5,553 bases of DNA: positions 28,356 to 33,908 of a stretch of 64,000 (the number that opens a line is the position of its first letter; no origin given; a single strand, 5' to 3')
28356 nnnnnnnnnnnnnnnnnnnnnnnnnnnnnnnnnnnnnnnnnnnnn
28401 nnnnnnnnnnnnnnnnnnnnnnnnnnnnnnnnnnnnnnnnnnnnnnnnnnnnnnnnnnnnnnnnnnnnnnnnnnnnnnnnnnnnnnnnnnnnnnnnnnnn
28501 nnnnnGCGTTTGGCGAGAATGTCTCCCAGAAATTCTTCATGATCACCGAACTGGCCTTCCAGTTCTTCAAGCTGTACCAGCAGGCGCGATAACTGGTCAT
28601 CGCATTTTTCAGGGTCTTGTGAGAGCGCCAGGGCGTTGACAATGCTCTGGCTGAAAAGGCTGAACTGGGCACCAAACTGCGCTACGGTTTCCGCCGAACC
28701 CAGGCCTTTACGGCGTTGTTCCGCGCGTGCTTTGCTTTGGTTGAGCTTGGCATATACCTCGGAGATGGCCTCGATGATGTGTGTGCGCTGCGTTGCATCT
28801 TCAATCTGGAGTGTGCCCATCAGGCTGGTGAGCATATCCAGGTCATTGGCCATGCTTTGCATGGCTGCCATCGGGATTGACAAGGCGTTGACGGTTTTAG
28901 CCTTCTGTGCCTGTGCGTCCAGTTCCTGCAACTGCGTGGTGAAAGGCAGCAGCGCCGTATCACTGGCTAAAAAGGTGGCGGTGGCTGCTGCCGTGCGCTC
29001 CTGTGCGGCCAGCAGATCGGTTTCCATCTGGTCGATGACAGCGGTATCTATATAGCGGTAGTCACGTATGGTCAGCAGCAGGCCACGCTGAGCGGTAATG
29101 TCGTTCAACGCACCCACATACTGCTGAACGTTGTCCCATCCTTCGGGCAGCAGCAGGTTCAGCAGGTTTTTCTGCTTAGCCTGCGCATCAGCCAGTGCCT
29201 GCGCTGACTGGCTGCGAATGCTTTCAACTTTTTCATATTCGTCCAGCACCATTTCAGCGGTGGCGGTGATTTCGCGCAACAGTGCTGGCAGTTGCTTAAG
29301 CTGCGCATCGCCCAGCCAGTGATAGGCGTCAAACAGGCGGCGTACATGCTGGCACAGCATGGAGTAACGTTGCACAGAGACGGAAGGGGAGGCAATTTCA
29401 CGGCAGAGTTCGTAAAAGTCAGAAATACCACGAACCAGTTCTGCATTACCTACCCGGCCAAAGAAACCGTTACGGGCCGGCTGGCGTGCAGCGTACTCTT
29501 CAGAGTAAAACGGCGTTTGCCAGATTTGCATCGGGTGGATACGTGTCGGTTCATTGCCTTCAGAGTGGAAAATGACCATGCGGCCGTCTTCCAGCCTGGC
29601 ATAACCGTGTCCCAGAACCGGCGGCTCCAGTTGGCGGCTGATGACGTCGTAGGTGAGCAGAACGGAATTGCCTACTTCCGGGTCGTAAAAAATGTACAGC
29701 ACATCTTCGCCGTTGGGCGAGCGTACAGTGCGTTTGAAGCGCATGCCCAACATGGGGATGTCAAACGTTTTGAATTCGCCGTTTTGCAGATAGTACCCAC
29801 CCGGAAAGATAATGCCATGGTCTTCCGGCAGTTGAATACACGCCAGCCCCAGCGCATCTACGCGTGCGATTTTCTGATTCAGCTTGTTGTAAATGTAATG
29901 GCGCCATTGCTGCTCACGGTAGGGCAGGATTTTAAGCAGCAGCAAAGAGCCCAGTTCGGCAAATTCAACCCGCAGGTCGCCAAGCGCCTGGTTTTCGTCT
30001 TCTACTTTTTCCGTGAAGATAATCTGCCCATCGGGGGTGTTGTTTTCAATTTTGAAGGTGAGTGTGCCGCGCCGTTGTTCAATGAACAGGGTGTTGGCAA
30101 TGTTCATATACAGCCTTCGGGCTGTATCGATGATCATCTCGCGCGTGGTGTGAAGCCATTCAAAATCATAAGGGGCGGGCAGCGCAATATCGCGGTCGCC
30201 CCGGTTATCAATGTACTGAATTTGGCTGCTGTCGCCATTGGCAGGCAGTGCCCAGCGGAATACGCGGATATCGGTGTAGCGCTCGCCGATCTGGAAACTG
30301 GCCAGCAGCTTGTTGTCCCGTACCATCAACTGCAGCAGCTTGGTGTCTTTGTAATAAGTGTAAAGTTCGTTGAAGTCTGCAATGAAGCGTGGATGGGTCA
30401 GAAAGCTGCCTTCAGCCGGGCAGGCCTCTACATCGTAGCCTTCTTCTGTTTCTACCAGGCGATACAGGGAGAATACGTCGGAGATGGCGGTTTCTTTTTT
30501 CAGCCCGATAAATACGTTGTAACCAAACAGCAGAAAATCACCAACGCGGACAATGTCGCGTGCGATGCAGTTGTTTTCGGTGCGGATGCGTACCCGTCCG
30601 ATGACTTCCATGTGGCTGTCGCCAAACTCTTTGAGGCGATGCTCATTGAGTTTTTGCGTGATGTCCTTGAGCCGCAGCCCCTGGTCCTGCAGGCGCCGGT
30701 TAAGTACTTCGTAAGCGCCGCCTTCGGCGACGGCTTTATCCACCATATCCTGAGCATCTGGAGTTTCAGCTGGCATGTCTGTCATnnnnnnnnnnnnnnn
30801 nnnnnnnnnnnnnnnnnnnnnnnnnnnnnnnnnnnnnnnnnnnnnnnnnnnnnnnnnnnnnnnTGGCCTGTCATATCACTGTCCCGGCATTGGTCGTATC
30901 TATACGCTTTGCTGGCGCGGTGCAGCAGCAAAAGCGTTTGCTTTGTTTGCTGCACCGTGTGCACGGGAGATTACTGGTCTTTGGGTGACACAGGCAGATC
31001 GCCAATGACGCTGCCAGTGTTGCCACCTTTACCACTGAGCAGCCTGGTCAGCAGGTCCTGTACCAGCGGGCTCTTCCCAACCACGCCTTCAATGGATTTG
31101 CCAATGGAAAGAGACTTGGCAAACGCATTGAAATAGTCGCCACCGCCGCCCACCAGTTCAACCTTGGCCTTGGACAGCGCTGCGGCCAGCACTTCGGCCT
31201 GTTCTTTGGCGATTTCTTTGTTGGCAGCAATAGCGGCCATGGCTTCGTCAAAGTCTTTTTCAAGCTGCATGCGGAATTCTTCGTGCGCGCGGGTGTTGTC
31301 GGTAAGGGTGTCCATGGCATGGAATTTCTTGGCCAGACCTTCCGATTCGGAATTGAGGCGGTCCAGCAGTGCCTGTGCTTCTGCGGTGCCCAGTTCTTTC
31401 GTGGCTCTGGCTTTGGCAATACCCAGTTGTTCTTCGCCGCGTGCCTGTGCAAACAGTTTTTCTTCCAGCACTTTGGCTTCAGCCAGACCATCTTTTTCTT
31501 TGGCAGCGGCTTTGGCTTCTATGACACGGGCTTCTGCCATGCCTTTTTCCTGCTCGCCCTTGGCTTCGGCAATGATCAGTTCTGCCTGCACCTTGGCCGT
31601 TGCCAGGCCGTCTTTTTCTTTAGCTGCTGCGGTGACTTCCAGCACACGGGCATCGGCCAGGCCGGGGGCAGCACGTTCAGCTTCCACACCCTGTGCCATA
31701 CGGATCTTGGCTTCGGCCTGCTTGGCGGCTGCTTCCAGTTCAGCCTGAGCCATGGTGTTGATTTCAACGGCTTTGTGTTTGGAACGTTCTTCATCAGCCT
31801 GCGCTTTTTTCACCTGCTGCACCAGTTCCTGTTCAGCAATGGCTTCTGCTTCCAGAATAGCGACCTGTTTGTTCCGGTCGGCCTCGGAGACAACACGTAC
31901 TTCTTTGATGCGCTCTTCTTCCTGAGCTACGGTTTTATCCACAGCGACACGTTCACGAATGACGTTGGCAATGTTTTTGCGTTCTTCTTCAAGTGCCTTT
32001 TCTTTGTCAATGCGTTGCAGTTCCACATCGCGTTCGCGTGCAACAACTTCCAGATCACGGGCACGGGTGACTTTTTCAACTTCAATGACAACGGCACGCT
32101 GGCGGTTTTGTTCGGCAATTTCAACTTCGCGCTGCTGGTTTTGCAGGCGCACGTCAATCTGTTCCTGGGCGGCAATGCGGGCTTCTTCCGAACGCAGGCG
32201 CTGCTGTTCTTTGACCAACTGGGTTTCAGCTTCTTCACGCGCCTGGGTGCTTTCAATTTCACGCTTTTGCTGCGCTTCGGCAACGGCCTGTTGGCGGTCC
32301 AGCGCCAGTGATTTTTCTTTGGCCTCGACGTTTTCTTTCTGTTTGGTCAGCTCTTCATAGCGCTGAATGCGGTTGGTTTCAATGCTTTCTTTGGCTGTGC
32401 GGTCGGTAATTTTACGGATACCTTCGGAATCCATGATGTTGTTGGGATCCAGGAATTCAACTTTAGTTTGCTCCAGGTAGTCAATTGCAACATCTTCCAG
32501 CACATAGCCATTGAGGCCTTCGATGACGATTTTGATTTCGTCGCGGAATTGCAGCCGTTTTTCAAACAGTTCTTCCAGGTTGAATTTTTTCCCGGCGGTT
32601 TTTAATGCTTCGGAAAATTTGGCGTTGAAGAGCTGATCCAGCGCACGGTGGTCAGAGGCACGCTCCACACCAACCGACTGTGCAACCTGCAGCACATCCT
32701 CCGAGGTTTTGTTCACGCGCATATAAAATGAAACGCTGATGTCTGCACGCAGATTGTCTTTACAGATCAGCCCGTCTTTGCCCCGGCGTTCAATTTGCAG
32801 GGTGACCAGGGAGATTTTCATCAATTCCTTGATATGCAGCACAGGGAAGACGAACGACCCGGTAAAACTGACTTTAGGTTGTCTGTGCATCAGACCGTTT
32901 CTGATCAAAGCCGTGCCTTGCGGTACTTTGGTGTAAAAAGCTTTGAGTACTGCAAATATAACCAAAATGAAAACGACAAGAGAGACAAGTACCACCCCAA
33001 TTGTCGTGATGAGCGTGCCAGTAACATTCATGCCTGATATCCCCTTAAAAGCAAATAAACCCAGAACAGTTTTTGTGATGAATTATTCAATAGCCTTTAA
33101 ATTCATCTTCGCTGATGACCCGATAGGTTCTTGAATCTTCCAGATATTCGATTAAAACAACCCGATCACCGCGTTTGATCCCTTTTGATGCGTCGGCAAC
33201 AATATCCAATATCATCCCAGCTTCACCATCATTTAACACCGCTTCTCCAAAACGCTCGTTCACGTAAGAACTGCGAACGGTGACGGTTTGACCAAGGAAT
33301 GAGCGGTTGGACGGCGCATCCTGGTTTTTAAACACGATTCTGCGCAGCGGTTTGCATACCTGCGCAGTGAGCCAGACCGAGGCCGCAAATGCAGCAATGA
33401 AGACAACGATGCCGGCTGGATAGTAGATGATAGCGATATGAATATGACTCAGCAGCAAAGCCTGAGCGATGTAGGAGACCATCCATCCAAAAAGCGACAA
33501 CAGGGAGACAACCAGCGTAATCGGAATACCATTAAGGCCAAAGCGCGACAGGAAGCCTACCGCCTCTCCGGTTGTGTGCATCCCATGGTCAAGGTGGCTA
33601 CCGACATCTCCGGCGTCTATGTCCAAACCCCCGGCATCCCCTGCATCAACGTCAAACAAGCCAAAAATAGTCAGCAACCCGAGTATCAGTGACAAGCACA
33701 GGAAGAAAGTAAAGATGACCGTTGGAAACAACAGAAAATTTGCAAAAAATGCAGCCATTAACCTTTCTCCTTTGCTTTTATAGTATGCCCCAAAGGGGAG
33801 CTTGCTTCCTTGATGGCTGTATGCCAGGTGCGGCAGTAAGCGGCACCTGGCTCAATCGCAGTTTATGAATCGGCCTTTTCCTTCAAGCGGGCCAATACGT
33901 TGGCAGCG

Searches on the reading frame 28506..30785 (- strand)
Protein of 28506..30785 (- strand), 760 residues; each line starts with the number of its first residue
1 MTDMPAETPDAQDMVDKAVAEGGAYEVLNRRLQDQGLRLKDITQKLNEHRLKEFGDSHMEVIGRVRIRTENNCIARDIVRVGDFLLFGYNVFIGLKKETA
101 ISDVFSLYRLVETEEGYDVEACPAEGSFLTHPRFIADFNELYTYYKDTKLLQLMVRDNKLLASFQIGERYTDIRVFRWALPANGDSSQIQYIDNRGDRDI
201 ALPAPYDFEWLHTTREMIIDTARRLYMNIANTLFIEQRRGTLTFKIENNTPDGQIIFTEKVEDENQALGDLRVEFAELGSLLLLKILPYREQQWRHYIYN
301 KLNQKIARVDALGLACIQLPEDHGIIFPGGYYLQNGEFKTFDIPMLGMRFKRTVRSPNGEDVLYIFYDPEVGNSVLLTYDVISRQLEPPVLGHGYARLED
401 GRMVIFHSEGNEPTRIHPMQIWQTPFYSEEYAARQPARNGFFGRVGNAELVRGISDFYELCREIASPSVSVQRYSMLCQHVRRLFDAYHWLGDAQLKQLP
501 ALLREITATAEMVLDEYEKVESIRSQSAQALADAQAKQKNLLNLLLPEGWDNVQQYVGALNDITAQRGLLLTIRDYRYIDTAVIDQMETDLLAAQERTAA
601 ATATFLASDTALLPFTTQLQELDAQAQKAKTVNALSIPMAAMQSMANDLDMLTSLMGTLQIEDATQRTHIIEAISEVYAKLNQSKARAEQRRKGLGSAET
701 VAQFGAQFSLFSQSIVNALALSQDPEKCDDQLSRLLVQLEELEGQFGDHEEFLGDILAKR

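Call 80: predict_structure(alignment_id=A4)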
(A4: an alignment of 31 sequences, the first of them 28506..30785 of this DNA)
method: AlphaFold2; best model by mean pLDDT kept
length: 760 residues; sequences in the alignment: 31
mean_pLDDT: 82.8   pTM: 0.63
mean pLDDT of the five models: 82.8, 81.4, 79.1, 76.6, 71.1
residues with pLDDT >= 90: 210; 70-90: 467; 50-70: 70; < 50: 13
segments of 3 or more residues with pLDDT < 50: 1-8, 758-760
pLDDT, mean of each block of 10 residues (from residue 1): 39 56 78 92 90 80 89 88 90 71 92 88 90 92 86 89 87 90 86 75 82 89 84 87 77 80 85 92 93 93 89 90 87 86 80 83 88 87 84 88 84 87 88 75 78 88 80 85 87 84 91 86 87 93 82 80 91 87 92 87 77 85 87 83 86 75 75 85 87 69 67 74 74 75 62 51
secondary structure, 60 per line:
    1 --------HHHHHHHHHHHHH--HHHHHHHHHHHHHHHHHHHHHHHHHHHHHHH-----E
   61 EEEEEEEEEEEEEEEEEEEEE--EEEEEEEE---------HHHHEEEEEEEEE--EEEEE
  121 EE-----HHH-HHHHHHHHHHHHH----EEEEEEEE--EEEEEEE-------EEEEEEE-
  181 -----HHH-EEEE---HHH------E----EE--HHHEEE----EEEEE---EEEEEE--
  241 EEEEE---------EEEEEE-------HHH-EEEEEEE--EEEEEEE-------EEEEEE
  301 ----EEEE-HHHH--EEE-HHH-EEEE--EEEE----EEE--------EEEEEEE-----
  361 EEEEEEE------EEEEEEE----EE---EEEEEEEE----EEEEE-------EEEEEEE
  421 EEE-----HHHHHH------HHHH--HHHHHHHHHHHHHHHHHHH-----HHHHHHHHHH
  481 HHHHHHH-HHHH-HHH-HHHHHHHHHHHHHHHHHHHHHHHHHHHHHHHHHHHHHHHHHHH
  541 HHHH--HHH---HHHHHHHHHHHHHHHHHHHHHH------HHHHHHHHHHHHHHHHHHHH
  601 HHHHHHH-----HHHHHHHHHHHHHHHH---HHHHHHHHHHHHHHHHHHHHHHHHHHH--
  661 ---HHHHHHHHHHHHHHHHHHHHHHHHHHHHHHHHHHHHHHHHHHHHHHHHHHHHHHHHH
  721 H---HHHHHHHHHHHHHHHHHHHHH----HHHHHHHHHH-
elements in order (helices of 4 or more, strands of 3 or more residues): H9-21 H24-54 E60-81 E84-91 H101-104 E105-113 E116-122 H132-144 E149-156 E159-165 E173-179 E190-193 E218-220 E225-229 E233-238 E241-245 E255-260 E272-278 E281-287 E295-300 E305-308 H310-313 E316-318 E324-327 E330-333 E338-340 E349-355 E361-367 E374-380 E390-397 E402-406 E414-423 H429-434 H441-444 H447-465 H471-487 H489-492 H498-544 H553-574 H581-607 H613-628 H632-658 H664-721 H725-745 H750-759

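Call 105: fold_search(model_id=the predicted structure, library=pdb)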
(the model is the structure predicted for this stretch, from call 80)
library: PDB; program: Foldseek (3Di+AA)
matches with E <= 10: 969; with E <= 0.001: 233
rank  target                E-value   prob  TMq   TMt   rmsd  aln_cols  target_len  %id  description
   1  8pu0_A                9.7e-08  1.00  0.17  0.13  16.7       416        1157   10  Cryo-EM structure of human Elp123 in complex with tRNA, desulpho-CoA, 5'-deoxyadenosine and methionine (released 2024-04-17)
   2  8j07_i4               1.7e-07  0.99  0.11  0.09  166.9       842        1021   11  96nm repeat of human respiratory doublet microtubule and associated axonemal complexes (released 2023-07-26)
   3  8f5o_E                2.0e-07  1.00  0.14  0.11  26.8       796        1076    8  Structure of Leishmania tarentolae IFT-A (state 1) (released 2022-12-21)
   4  9a2d_C                2.2e-07  1.00  0.14  0.10  28.6       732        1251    8  Modeling of the ciliary Intraflagellar transport-A complex (released 2024-05-10)
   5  8tid_W                2.9e-07  0.99  0.11  0.08  154.8       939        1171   10  Combined linker domain of N-DRC and associated proteins Tetrahymena (released 2023-09-27)
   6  8f5o_B                5.2e-07  1.00  0.14  0.10  33.6       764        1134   10  Structure of Leishmania tarentolae IFT-A (state 1) (released 2022-12-21)
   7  8hmc_B                1.3e-06  1.00  0.16  0.11  29.0       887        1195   10  base module state 1 of Tetrahymena IFT-A (released 2023-06-14)
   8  9l4j_B                1.8e-06  1.00  0.18  0.33  15.9       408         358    9  Structure of mouse SCMCcore complex contain ZBED3 (released 2025-10-01)
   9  7tbk_S1               2.5e-06  0.99  0.15  0.13  37.9       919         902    9  Composite structure of the dilated human nuclear pore complex (NPC) symmetric core generated with a 37A in situ cryo- (released 2022-06-15)
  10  8f5p_B                3.1e-06  0.99  0.14  0.11  31.2       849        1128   11  Structure of Leishmania tarentolae IFT-A (state 2) (released 2022-12-21)
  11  7zb0_D                3.6e-06  1.00  0.14  0.15  22.9       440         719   10  macrocyclase OphP with 15mer (released 2022-07-06)
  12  7zb2_DDD              3.7e-06  1.00  0.15  0.15  25.2       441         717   10  apo macrocyclase OphP (released 2022-07-06)
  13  7zb0_A                3.7e-06  1.00  0.14  0.14  25.1       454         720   10  macrocyclase OphP with 15mer (released 2022-07-06)
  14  12dl_HA               4.1e-06  1.00  0.14  0.26  17.5       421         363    8  Native structure of the cytoplasmic lattice (CPL) asymmetric unit from mouse MII eggs (released 2026-04-08)
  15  7zb2_AAA              5.2e-06  1.00  0.15  0.15  23.9       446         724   10  apo macrocyclase OphP (released 2022-07-06)
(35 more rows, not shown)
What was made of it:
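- Checked: It is a beta-propeller (about residues 60-423) followed by helical bundles (calls 80, 105).
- Propeller (calls 80, 105).
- Tried and rejected: Foldseek was needed to see the propeller (call 105).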

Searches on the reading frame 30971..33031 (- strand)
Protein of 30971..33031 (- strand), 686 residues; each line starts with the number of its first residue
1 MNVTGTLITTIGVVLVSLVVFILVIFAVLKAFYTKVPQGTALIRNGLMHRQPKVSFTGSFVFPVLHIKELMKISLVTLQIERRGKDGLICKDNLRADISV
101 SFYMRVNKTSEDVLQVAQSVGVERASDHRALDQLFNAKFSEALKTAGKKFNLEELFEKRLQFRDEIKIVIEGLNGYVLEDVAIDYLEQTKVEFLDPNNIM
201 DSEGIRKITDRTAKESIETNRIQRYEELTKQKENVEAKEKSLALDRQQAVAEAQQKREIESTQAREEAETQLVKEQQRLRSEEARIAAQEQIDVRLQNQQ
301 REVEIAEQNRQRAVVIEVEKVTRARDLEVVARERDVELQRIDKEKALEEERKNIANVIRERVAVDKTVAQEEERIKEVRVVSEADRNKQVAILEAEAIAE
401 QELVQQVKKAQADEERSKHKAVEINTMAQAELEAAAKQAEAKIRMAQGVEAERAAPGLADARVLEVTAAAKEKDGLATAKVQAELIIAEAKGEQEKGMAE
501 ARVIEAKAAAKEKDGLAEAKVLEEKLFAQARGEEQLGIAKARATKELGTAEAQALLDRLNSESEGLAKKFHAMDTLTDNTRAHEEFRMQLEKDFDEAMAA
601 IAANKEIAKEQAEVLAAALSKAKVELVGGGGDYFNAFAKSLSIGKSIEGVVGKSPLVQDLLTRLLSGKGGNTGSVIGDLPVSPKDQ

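Call 4: search_protein_families(library=pfam, proteins=[window:30971-33031:-], max_evalue=0.01)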
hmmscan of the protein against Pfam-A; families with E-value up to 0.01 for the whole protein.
window:30971-33031:- (686 aa): 0 families

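Call 5: search_protein_families(library=padloc, proteins=[window:30971-33031:-], max_evalue=0.01)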
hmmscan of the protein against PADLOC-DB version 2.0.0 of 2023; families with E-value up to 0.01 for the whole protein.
window:30971-33031:- (686 aa): 0 families

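Call 6: search_protein_families(library=ncbifam, proteins=[window:30971-33031:-], max_evalue=0.01)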
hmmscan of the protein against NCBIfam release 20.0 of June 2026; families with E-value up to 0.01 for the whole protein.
window:30971-33031:- (686 aa): 0 families

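Call 7: search_protein_families(library=pfam, proteins=[window:30971-33031:-], max_evalue=10)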
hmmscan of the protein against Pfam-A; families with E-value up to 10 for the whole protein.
window:30971-33031:- (686 aa): 2 families
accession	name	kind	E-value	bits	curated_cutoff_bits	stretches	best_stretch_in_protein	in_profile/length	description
PF17591.7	UL41A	-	0.29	11.7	29.7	1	7-35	20-48/78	Herpesvirus UL41A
PF13131.11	DUF3951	-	2.1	9.1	26.3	1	7-33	2-28/52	Protein of unknown function (DUF3951)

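Call 25: search_solved_structures(query=window:30971-33031:-, max_evalue=1)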
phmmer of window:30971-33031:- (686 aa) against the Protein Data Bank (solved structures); distinct sequences matched with E-value up to 1: 0.

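Call 31: search_solved_structures(query=A1, max_evalue=1)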
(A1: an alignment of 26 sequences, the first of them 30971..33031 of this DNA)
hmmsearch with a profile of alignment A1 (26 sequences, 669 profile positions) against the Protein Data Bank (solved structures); distinct sequences matched with E-value up to 1: 0.
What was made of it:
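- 30971..33031 (-): bacD-like gene: N-terminal TM, SPFH/band-7 domain, then long Ala/Glu-rich coiled coil (flotillin family, YqiK-like). No Pfam or PDB sequence hit (calls 4, 7, 25, 31).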

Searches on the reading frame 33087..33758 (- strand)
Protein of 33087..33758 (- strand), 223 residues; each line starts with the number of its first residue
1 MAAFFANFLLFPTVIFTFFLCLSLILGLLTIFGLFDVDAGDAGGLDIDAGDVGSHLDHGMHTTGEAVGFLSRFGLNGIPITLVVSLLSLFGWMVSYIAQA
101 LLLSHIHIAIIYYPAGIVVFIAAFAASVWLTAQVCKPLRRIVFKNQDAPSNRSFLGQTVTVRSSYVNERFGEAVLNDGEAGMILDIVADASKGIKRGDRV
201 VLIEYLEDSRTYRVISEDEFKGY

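Call 4: search_protein_families(library=pfam, proteins=[window:33087-33758:-], max_evalue=0.01)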
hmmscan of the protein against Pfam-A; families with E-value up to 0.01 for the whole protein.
window:33087-33758:- (223 aa): 0 families

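Call 5: search_protein_families(library=padloc, proteins=[window:33087-33758:-], max_evalue=0.01)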
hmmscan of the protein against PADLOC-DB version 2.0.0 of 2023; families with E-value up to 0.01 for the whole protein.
window:33087-33758:- (223 aa): 0 families

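Call 6: search_protein_families(library=ncbifam, proteins=[window:33087-33758:-], max_evalue=0.01)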
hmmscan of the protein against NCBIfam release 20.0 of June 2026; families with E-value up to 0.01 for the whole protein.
window:33087-33758:- (223 aa): 0 families

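Call 7: search_protein_families(library=pfam, proteins=[window:33087-33758:-], max_evalue=10)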
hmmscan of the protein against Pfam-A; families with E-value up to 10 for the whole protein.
window:33087-33758:- (223 aa): 1 family
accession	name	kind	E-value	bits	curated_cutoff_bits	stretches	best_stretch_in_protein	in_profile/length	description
PF00122.25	E1-E2_ATPase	-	2.2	8.2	28.1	1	61-126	106-173/181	E1-E2 ATPase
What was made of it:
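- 33087..33758 (-): bacC-like gene: three-TM YqiJ/YuaF-type short NfeD protein with a C-terminal beta domain. No Pfam hit (calls 4, 7).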

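Call 32: search_solved_structures(query=A2, max_evalue=10)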
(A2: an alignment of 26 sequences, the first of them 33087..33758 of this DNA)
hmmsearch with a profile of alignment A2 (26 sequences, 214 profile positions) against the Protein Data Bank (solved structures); distinct sequences matched with E-value up to 10: 1.
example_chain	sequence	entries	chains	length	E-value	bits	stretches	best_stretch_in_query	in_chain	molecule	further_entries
7ryc_O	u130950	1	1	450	7.8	8.9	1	59-95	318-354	Oxytocin receptor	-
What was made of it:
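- Tried and rejected: Direct Pfam, NCBIfam and PDB sequence searches for the flotillin and NfeD proteins found nothing (calls 4, 6, 7, 25, 31, 32).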
